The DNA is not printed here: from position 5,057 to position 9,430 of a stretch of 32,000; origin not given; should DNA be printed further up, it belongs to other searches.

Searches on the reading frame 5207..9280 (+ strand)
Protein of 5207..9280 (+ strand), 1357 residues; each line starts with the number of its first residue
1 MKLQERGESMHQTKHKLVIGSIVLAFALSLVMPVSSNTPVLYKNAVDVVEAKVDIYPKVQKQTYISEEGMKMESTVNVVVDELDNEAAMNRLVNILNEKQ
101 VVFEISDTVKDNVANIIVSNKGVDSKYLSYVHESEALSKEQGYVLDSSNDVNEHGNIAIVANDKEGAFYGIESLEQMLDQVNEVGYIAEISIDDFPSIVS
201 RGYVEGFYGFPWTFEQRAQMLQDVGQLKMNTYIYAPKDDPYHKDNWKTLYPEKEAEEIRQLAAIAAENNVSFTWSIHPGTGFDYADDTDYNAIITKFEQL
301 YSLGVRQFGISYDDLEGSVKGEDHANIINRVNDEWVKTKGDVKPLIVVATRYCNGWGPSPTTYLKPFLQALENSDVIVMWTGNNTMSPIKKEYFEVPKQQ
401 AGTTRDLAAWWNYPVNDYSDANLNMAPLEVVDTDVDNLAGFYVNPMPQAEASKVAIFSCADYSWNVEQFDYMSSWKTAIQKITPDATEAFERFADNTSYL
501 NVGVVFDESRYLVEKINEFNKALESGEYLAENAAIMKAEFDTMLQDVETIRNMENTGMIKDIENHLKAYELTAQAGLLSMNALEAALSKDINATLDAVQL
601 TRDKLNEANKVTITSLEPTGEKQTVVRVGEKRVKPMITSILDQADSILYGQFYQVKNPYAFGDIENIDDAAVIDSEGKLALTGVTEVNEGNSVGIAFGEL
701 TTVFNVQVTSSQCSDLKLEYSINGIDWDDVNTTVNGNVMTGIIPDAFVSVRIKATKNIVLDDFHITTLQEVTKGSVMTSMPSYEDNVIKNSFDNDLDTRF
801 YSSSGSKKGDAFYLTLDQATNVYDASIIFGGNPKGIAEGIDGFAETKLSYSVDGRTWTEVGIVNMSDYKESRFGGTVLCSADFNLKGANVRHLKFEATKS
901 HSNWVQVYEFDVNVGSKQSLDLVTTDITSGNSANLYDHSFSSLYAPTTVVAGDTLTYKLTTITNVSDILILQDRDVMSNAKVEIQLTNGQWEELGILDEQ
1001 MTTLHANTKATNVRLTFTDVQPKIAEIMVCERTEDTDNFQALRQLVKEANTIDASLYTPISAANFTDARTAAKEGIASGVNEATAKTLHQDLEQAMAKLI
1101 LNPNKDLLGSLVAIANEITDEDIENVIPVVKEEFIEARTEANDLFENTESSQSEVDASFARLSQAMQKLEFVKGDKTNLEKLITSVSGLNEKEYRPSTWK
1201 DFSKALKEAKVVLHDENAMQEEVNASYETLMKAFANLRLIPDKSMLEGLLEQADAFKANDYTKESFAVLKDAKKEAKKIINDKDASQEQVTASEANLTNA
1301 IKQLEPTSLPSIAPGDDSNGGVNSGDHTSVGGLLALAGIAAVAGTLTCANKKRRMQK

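Call 101: search_protein_families(library=pfam, proteins=[window:5207-9280:+], max_evalue=0.00001)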
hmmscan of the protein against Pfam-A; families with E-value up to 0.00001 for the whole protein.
window:5207-9280:+ (1357 aa): 4 families
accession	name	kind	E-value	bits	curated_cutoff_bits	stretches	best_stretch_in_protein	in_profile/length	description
PF07555.19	NAGidase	-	1.7e-100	336.6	25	1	201-494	1-294/295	beta-N-acetylglucosaminidase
PF07554.19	FIVAR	-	2.4e-18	66.9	29.2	2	1243-1305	2-71/71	FIVAR domain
PF02838.20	Glyco_hydro_20b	-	1.1e-12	49.2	26.1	1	53-194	2-123/124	Glycosyl hydrolase family 20, domain 2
PF00754.31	F5_F8_type_C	-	4.6e-11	43.4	28.2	0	783-910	9-127/127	F5/8 type C domain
